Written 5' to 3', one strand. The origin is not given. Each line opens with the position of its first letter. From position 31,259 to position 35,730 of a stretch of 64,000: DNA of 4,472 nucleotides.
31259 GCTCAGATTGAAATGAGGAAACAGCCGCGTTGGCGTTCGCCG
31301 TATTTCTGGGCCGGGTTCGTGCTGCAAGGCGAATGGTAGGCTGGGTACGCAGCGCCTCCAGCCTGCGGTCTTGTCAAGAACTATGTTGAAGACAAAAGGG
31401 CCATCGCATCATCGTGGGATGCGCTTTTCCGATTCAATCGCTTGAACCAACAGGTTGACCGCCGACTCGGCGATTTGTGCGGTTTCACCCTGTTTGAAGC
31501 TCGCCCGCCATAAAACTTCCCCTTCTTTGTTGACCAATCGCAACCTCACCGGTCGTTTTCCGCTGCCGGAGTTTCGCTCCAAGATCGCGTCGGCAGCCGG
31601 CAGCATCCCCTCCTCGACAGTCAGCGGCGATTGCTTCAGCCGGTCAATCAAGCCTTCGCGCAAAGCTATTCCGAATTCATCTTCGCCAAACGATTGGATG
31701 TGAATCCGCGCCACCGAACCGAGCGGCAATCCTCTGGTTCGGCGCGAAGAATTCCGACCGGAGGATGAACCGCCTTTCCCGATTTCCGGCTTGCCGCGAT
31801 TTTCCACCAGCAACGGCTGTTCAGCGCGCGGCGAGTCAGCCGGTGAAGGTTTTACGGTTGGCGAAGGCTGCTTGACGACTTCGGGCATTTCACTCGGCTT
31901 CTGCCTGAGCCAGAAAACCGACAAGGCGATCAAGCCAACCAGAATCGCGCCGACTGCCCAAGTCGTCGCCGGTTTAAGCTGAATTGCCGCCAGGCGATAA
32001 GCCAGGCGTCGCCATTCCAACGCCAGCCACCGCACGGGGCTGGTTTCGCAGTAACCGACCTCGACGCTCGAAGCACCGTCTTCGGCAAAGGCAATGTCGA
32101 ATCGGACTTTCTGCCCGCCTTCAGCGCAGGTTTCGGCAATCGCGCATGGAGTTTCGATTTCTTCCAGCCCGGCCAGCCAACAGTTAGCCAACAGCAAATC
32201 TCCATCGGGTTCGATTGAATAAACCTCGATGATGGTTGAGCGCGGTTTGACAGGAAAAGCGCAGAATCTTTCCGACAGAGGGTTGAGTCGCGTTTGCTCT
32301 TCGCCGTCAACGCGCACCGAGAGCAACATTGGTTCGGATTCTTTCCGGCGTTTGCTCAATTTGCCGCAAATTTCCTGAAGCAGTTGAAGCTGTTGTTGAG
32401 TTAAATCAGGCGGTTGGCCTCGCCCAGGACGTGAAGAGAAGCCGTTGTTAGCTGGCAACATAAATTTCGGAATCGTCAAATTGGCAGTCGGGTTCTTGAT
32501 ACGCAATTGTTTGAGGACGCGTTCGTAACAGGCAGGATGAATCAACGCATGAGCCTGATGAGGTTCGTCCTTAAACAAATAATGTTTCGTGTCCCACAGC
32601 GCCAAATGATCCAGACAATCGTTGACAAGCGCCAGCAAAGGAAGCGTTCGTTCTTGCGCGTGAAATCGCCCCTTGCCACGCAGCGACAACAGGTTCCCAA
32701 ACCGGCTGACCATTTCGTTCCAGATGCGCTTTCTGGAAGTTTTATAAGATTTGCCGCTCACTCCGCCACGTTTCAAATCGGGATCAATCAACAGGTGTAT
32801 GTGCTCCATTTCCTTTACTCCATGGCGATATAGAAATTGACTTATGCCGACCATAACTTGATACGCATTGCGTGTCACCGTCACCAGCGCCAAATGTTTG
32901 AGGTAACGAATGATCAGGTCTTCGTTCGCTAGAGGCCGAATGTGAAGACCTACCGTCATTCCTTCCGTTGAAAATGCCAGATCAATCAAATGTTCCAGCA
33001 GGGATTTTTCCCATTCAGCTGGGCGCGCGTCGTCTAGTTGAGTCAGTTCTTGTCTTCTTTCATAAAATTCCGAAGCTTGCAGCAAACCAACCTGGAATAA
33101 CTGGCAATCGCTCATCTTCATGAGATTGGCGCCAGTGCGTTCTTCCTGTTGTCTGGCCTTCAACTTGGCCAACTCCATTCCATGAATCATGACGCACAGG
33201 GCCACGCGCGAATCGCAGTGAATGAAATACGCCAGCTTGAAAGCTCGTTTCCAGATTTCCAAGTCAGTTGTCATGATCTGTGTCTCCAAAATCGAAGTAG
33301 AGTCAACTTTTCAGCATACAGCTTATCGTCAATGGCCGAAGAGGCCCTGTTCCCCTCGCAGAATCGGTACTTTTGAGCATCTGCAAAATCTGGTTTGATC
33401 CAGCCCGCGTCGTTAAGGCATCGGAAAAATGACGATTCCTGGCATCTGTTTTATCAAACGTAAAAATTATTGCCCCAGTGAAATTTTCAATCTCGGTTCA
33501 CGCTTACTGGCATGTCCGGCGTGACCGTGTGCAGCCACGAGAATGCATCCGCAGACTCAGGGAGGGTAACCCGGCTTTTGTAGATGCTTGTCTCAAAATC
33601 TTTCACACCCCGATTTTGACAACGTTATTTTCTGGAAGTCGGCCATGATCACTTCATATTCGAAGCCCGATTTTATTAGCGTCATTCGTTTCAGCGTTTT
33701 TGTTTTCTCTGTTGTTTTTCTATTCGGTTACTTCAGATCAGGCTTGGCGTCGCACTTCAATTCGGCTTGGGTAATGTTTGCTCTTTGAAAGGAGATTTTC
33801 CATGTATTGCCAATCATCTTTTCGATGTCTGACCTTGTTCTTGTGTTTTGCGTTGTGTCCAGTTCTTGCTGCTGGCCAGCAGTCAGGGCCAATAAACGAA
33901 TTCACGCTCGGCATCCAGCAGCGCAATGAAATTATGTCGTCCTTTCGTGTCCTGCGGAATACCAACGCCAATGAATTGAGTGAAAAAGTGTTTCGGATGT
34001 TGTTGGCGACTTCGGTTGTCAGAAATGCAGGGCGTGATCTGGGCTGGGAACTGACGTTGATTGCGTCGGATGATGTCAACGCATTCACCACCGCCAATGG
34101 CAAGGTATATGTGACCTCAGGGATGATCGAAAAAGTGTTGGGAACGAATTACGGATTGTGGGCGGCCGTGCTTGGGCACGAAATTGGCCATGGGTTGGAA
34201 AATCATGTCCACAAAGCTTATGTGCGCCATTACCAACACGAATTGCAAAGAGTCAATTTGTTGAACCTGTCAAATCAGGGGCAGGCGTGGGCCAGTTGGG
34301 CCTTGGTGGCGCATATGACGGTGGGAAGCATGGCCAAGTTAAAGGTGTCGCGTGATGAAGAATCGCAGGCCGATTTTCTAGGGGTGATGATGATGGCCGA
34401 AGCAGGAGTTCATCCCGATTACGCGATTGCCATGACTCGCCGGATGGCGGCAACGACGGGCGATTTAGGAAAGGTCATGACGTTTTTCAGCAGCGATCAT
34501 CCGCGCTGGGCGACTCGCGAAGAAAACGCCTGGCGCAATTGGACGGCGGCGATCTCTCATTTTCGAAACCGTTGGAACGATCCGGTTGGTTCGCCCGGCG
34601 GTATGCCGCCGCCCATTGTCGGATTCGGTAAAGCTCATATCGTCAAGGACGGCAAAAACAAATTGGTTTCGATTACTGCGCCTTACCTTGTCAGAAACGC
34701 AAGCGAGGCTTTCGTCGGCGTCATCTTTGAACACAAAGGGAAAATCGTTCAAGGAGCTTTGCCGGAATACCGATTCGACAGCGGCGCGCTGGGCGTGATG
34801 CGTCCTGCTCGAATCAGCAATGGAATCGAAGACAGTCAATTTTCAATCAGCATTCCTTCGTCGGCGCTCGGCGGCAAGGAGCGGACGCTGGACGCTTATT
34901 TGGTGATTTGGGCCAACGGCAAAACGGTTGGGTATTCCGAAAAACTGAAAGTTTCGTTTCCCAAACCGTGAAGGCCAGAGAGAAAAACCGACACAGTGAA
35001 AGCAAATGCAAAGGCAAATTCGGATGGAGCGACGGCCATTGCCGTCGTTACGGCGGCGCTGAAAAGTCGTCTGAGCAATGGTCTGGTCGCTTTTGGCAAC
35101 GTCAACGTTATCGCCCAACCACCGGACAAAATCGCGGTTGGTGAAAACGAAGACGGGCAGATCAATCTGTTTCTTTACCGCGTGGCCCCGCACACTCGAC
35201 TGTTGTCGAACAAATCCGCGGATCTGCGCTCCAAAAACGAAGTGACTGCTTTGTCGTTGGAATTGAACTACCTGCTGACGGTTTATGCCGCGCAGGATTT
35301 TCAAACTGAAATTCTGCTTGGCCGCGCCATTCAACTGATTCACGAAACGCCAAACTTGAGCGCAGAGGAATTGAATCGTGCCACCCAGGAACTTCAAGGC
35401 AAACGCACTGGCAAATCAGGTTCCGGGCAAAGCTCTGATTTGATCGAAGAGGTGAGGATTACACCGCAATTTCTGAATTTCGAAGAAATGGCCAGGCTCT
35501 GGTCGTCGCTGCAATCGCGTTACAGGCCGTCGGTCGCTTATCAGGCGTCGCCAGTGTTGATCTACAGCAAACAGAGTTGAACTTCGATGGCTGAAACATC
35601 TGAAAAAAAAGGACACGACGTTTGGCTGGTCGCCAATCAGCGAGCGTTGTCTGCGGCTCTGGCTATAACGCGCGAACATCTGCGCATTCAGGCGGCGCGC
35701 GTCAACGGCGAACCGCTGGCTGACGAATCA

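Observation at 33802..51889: Complete capsid-less contractile injection system: eCIS hallmarks on a minimal P2-like baseplate, embedded between housekeeping genes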

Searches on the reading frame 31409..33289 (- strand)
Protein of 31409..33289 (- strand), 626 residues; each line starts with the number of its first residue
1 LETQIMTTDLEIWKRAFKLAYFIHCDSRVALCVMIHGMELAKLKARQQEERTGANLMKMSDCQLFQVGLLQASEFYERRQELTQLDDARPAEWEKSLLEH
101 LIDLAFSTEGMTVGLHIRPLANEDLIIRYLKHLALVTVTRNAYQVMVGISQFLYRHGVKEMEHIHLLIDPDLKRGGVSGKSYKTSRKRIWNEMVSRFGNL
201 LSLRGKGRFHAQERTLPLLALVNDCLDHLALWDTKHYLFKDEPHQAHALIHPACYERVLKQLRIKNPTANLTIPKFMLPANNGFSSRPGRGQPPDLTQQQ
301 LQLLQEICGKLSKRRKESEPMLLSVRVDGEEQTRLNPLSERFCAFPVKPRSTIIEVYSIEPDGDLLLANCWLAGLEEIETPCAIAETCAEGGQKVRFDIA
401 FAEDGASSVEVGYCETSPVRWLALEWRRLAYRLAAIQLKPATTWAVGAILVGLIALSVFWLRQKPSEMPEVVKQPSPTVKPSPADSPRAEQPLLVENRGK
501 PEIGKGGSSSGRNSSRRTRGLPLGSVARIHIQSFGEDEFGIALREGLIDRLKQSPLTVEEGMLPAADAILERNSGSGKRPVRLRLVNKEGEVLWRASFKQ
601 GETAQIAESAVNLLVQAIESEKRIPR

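Call 6: search_protein_families(library=pfam, proteins=[window:31409-33289:-], max_evalue=0.001)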
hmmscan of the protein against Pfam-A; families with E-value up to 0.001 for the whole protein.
window:31409-33289:- (626 aa): 0 families

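Call 27: search_protein_families(library=pfam, proteins=[window:31409-33289:-], max_evalue=10)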
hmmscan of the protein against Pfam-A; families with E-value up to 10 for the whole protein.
window:31409-33289:- (626 aa): 0 families

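Call 28: search_protein_families(library=ncbifam, proteins=[window:31409-33289:-], max_evalue=0.1)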
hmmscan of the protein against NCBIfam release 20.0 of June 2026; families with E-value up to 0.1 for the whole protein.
window:31409-33289:- (626 aa): 0 families

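Call 76: search_protein_families(library=phrogs, proteins=[window:31409-33289:-], max_evalue=0.01)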
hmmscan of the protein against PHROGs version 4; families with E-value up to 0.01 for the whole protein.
window:31409-33289:- (626 aa): 0 families

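Call 77: search_protein_families(library=padloc, proteins=[window:31409-33289:-], max_evalue=0.001)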
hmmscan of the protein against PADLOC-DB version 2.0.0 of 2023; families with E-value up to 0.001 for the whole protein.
window:31409-33289:- (626 aa): 0 families

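Call 102: search_solved_structures(query=window:31409-33289:-, max_evalue=1)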
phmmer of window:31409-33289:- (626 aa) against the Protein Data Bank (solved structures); distinct sequences matched with E-value up to 1: 1.
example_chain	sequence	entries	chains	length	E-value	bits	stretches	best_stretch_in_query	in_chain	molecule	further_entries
2ftc_H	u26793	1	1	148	0.75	11.5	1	204-281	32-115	39S ribosomal protein L13, mitochondrial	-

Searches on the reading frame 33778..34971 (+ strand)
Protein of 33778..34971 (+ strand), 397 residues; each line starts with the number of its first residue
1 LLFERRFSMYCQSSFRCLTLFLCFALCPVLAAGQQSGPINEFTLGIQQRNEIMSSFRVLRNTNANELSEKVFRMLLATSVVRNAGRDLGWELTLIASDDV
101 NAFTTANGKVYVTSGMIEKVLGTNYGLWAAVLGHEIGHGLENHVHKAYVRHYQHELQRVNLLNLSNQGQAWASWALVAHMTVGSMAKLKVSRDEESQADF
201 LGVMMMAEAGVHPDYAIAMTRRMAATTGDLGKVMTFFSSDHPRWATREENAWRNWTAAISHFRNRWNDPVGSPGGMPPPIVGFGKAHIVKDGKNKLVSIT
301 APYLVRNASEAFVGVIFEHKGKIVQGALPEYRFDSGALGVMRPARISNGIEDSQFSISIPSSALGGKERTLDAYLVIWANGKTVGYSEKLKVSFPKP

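Call 3: search_protein_families(library=pfam, proteins=[window:33778-34971:+], max_evalue=0.01)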
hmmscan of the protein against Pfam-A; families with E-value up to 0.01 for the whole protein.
window:33778-34971:+ (397 aa): 1 family
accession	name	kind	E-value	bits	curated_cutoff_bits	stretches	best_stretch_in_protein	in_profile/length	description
PF01435.24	Peptidase_M48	-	1.1e-21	78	20.3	1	84-247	20-178/186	Peptidase family M48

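Call 28: search_protein_families(library=ncbifam, proteins=[window:33778-34971:+], max_evalue=0.1)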
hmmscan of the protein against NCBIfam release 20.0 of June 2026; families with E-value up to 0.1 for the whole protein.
window:33778-34971:+ (397 aa): 2 families
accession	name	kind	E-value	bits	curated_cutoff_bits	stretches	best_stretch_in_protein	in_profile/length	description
NF052399.1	M48_lipo_LoiP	exception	4.9e-10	39.3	365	1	96-248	93-237/247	metalloprotease LoiP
NF052400.1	M48_BAM_BepA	equivalog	6.7e-08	31.7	570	1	91-225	92-228/483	beta-barrel assembly-enhancing protease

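Call 77: search_protein_families(library=padloc, proteins=[window:33778-34971:+], max_evalue=0.001)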
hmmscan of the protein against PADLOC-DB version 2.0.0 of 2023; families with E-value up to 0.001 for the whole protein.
window:33778-34971:+ (397 aa): 0 families

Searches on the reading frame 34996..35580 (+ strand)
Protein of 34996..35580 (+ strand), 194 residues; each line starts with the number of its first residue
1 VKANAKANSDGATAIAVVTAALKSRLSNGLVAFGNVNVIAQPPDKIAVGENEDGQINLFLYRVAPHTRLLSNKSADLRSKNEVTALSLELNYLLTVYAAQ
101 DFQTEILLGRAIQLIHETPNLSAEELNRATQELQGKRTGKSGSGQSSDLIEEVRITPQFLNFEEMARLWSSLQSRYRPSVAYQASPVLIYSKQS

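Call 3: search_protein_families(library=pfam, proteins=[window:34996-35580:+], max_evalue=0.01)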
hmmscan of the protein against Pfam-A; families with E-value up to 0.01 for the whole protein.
window:34996-35580:+ (194 aa): 1 family
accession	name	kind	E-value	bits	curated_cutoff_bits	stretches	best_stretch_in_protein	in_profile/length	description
PF14065.11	Pvc16_N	-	5.5e-35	121.1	27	1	18-193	2-170/180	Pvc16 N-terminal domain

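Call 31: search_solved_structures(query=window:34996-35580:+, max_evalue=0.01)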
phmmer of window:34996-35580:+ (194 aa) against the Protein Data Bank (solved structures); distinct sequences matched with E-value up to 0.01: 0.

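Call 76: search_protein_families(library=phrogs, proteins=[window:34996-35580:+], max_evalue=0.01)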
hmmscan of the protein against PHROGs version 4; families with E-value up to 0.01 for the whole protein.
window:34996-35580:+ (194 aa): 0 families
